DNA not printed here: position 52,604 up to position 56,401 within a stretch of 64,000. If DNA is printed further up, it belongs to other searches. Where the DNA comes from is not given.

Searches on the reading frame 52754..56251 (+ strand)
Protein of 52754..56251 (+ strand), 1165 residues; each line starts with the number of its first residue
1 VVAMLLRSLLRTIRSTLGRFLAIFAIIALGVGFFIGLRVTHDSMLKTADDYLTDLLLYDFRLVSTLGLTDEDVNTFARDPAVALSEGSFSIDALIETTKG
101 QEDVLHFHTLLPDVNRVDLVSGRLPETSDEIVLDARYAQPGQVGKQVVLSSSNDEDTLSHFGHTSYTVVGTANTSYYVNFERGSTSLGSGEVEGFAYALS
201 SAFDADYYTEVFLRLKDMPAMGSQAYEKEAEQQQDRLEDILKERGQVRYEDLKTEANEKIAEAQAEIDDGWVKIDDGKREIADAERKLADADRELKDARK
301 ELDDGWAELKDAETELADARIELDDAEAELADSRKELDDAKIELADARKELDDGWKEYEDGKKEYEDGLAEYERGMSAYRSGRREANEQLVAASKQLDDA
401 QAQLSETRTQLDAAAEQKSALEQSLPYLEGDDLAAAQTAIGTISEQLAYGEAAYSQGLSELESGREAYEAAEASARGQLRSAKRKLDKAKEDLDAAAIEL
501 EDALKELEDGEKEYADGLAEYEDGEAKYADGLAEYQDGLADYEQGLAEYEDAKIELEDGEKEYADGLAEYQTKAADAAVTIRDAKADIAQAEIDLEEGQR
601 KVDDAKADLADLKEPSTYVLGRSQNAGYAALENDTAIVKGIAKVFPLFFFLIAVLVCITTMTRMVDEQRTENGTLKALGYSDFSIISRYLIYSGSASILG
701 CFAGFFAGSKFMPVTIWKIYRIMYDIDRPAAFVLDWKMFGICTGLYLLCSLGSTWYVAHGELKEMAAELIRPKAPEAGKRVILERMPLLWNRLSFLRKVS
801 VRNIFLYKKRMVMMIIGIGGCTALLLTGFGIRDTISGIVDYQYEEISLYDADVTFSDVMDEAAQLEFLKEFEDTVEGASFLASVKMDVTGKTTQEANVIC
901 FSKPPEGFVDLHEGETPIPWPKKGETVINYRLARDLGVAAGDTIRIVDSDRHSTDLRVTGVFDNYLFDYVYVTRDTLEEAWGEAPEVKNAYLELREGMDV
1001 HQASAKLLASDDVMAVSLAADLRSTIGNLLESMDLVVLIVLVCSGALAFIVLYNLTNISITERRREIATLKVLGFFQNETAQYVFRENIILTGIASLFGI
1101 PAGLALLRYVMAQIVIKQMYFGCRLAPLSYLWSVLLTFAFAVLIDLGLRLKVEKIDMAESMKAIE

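Call 69: search_protein_families(library=pfam, proteins=[window:52754-56251:+], max_evalue=0.000001)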
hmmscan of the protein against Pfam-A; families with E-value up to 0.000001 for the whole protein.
window:52754-56251:+ (1165 aa): 2 families
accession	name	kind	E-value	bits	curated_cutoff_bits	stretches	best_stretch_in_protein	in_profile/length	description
PF02687.27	FtsX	-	7.4e-26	91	25.5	2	1039-1144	2-107/120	FtsX-like permease C-terminal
PF12704.14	MacB_PCD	-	5.7e-17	63.1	27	1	813-1007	7-204/207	MacB-like periplasmic core domain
